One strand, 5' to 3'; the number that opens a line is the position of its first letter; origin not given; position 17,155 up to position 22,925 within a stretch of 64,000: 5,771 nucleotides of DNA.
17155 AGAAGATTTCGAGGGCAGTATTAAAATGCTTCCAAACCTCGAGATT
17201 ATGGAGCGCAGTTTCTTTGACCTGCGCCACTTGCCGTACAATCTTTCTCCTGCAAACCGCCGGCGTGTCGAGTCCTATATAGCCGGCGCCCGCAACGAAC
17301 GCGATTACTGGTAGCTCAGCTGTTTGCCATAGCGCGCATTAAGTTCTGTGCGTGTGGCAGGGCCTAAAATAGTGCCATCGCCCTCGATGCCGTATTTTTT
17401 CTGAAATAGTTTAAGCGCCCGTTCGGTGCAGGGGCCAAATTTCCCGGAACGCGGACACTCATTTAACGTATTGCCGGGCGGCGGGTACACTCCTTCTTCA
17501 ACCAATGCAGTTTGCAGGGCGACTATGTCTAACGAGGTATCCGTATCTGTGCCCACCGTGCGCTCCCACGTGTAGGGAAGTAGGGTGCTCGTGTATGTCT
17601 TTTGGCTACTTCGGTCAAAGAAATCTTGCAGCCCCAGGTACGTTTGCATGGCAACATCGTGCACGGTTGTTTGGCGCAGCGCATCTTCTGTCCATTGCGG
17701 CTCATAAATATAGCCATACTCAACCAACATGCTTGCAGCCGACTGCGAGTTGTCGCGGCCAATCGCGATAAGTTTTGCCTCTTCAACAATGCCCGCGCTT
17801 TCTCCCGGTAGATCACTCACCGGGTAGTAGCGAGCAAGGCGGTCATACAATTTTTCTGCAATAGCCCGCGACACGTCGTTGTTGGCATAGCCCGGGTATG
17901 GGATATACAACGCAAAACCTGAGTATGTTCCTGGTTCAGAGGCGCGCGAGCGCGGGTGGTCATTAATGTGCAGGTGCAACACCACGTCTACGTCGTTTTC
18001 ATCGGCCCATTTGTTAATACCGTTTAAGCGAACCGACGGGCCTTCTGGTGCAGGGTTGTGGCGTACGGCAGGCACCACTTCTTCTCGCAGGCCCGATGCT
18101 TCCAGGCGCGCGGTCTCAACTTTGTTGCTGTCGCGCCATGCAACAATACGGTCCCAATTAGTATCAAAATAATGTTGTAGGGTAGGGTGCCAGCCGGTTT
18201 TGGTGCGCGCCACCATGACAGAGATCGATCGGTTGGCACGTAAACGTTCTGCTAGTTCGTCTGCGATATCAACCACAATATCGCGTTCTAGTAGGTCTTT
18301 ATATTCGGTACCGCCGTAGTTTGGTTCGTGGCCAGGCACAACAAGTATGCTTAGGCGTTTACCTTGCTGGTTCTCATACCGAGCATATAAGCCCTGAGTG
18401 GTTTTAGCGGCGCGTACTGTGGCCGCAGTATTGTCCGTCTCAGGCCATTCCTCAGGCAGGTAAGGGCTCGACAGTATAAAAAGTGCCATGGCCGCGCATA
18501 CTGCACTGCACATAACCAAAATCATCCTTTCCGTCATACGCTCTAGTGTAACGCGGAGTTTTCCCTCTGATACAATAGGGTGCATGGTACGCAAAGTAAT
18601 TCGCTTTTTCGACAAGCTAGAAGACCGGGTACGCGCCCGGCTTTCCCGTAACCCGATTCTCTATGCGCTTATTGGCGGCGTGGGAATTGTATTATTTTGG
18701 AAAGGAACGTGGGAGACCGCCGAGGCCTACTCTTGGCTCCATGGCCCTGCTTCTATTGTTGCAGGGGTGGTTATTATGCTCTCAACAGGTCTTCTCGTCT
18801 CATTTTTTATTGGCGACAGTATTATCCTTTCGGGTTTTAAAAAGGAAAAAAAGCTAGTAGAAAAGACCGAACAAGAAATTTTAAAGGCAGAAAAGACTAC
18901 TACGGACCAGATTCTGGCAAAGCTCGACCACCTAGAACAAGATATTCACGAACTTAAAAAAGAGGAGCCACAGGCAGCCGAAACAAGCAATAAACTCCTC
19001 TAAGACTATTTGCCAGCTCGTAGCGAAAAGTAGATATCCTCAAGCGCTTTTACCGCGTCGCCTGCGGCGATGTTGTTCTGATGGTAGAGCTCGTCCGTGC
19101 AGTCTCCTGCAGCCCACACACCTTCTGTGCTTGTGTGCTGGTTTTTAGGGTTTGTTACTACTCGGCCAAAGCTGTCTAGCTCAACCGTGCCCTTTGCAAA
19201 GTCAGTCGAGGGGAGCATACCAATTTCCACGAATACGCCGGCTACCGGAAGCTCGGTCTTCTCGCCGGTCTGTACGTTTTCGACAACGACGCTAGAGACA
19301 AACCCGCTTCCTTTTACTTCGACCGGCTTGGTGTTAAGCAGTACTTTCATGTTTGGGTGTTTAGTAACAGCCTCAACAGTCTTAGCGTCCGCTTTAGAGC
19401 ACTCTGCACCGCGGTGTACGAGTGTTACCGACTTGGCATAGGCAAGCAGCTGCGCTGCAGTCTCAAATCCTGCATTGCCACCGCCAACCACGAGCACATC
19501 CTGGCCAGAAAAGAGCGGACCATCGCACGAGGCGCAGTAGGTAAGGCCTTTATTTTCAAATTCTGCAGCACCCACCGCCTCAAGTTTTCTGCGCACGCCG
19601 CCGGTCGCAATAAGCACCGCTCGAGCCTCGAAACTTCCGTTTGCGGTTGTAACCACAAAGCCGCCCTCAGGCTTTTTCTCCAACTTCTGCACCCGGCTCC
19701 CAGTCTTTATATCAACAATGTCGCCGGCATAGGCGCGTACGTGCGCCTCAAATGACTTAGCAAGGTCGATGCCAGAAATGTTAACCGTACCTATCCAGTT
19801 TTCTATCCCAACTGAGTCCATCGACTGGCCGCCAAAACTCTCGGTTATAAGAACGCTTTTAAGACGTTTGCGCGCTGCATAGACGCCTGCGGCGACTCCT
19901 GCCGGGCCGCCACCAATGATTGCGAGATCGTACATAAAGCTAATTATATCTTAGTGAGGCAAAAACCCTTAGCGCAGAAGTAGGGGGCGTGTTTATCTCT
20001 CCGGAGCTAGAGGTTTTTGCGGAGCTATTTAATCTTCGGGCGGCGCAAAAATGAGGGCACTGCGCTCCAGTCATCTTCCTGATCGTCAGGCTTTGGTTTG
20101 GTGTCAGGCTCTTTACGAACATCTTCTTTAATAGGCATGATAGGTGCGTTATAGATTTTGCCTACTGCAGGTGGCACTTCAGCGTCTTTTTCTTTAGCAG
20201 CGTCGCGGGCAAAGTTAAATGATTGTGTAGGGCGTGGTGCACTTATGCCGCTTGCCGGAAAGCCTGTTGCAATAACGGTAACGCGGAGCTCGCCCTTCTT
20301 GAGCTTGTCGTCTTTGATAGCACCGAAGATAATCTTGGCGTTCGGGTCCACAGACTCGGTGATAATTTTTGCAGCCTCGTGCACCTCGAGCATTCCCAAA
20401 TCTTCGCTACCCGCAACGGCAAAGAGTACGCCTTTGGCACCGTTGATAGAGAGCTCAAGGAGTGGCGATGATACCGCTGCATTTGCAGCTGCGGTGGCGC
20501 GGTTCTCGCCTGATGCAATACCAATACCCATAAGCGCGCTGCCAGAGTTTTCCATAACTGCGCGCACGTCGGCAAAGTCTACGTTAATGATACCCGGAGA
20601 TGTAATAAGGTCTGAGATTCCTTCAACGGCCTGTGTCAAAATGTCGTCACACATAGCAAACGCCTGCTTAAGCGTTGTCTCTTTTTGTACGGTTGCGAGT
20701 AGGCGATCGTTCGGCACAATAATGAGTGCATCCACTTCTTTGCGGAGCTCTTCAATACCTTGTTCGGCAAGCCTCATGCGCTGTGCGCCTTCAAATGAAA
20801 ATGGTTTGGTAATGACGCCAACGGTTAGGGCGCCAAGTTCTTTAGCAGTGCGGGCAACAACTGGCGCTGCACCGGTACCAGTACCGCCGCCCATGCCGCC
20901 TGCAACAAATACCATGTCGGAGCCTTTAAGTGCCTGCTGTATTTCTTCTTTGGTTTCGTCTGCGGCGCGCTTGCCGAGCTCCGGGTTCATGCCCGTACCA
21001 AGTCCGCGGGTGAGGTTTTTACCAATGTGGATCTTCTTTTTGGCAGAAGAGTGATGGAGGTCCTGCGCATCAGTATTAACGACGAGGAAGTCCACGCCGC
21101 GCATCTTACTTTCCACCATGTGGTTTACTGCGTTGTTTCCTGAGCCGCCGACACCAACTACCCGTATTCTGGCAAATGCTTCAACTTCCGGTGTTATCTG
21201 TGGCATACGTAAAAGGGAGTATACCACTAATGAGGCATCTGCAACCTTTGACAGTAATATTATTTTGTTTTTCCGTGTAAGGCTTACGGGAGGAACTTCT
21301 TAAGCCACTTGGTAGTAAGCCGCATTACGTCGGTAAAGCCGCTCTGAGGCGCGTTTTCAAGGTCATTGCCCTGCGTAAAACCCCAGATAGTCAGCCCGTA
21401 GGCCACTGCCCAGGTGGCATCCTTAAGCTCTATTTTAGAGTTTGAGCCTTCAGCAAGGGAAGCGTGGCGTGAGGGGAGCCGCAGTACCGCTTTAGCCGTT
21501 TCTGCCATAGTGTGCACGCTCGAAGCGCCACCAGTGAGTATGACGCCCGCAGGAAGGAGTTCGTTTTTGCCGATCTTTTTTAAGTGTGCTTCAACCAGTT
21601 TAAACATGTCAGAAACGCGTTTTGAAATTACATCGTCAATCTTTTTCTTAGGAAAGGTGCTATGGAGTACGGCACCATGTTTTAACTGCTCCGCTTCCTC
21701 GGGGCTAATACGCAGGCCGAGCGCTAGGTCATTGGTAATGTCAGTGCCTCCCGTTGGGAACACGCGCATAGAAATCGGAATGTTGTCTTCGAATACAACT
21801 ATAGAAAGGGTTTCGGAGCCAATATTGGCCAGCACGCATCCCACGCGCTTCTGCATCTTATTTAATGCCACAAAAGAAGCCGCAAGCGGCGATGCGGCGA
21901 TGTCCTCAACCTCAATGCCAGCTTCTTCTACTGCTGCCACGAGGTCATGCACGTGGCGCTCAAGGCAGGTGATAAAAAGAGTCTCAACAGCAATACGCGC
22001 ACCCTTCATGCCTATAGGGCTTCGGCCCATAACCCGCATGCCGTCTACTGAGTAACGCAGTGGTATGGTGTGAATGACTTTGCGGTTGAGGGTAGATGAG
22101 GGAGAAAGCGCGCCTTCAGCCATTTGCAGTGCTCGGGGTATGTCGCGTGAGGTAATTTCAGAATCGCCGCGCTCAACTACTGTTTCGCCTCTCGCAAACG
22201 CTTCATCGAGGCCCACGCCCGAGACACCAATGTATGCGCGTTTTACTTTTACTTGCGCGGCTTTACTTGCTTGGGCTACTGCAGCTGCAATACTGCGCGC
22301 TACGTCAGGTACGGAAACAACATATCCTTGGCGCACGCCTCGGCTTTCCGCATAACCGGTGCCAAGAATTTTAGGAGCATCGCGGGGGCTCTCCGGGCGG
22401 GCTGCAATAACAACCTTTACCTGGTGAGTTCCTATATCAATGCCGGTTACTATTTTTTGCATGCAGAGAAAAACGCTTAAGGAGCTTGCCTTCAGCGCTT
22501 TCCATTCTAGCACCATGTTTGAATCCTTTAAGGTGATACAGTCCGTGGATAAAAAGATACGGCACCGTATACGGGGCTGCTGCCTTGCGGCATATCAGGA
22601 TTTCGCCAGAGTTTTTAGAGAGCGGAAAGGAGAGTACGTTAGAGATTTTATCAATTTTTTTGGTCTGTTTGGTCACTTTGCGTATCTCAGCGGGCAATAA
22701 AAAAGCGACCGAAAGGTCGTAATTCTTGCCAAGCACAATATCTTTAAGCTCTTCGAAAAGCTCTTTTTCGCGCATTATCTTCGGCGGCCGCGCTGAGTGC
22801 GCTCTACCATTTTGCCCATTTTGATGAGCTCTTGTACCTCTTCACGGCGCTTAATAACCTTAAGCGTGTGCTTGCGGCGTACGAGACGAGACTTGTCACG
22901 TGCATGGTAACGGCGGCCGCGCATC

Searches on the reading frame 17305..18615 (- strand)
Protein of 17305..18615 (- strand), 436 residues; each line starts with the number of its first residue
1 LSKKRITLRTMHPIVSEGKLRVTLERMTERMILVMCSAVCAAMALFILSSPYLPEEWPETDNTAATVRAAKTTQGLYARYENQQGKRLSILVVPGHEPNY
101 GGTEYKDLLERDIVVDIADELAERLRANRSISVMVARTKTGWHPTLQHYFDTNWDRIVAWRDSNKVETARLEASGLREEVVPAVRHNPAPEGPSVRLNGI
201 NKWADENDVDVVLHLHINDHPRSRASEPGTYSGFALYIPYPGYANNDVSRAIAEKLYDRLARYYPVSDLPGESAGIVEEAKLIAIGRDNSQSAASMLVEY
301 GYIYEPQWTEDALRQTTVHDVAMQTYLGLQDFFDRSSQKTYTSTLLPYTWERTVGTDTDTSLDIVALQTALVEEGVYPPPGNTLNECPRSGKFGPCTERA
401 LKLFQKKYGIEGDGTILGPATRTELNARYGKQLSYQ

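Call 38: search_protein_families(library=pfam, proteins=[window:17305-18615:-], max_evalue=0.001)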
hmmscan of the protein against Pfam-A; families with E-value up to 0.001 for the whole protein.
window:17305-18615:- (436 aa): 2 families
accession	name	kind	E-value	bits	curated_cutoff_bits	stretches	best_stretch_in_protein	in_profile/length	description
PF01520.23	Amidase_3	-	4.3e-10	40.3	27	1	90-329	1-172/174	N-acetylmuramoyl-L-alanine amidase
PF01471.23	PG_binding_1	-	1.5e-07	31.9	23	1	363-423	4-55/57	Putative peptidoglycan binding domain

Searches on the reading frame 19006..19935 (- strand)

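Call 38: search_protein_families(library=pfam, proteins=[window:19006-19935:-], max_evalue=0.001)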
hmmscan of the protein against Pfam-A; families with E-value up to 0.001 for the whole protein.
window:19006-19935:- (309 aa): 12 families
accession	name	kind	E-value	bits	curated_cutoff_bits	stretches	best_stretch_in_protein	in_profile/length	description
PF07992.20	Pyr_redox_2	-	9.6e-44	150.4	26.1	1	2-287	1-284/291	Pyridine nucleotide-disulphide oxidoreductase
PF13738.12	Pyr_redox_3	-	1.2e-27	97.5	30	2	74-277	96-305/305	Pyridine nucleotide-disulphide oxidoreductase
PF00070.33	Pyr_redox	-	8e-12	45.9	22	1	147-219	2-80/82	Pyridine nucleotide-disulphide oxidoreductase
PF01266.30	DAO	-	7e-11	42.7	27.9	0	146-182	1-41/353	FAD dependent oxidoreductase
PF03486.20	HI0933_like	-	3.2e-10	40.3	50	0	71-114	121-165/244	HI0933-like protein Rossmann domain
PF00890.30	FAD_binding_2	-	3e-09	37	20.4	0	3-38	1-38/414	FAD binding domain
PF12831.13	FAD_oxidored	-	5.1e-09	36.4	27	1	3-37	1-37/416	FAD dependent oxidoreductase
PF01134.28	GIDA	-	5.9e-08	32.6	22.1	0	3-34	1-32/391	Glucose inhibited division protein A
PF05834.18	Lycopene_cycl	-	1.2e-05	25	23.4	0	146-179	1-36/380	Lycopene cyclase protein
PF01494.25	FAD_binding_3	-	8.3e-05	22.4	22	0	146-180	3-37/349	FAD binding domain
PF13454.12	NAD_binding_9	-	8.8e-05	23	21.8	0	78-112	119-153/155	FAD-NAD(P)-binding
PF13450.12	NAD_binding_8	-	0.00012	22.7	21.9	0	6-36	1-33/68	NAD(P)-binding Rossmann-like domain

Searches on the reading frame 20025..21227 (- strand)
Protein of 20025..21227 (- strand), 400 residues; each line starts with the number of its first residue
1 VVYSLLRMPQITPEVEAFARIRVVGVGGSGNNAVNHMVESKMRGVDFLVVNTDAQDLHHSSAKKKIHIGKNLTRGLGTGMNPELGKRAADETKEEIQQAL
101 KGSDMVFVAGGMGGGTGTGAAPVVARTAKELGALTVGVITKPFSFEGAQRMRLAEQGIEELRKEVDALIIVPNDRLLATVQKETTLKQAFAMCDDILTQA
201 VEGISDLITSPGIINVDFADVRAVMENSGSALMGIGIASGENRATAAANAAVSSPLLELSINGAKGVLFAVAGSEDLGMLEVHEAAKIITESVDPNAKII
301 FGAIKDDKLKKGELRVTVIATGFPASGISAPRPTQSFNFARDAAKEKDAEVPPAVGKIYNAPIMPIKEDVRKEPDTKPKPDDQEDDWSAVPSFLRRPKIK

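Call 38: search_protein_families(library=pfam, proteins=[window:20025-21227:-], max_evalue=0.001)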
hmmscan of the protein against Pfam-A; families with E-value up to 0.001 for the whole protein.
window:20025-21227:- (400 aa): 2 families
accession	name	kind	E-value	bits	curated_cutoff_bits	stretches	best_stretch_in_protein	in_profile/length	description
PF00091.31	Tubulin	-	1.4e-49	169.4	33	1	21-180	2-189/190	Tubulin/FtsZ family, GTPase domain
PF12327.13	FtsZ_C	-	3.7e-31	107.7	27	1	229-323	1-94/95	FtsZ family, C-terminal domain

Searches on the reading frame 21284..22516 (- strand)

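Call 38: search_protein_families(library=pfam, proteins=[window:21284-22516:-], max_evalue=0.001)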
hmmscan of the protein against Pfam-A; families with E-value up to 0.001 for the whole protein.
window:21284-22516:- (410 aa): 4 families
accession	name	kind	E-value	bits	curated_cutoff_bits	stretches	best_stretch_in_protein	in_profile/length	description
PF14450.12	FtsA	-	8.7e-22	78.3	31.8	1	228-374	1-127/127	Cell division protein FtsA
PF02491.25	SHS2_FTSA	-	2.6e-11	44.1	25.4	1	111-183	12-79/79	SHS2 domain inserted in FTSA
PF11104.14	PilM_2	-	2.7e-09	36.8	27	1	177-376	126-336/340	Type IV pilus assembly protein PilM;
PF01869.26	BcrAD_BadFG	-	0.00014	21.9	31.5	0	25-106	2-77/271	BadF/BadG/BcrA/BcrD ATPase family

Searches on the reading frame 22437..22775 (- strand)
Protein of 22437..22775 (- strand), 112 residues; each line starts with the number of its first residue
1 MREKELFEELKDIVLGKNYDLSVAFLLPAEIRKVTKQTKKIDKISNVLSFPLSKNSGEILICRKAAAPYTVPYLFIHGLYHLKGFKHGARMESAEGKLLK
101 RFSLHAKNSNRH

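Call 38: search_protein_families(library=pfam, proteins=[window:22437-22775:-], max_evalue=0.001)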
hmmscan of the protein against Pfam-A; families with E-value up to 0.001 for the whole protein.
window:22437-22775:- (112 aa): 1 family
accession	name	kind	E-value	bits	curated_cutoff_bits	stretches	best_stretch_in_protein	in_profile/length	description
PF02130.23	YbeY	-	1.3e-12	48.2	25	1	11-94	20-116/129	Endoribonuclease YbeY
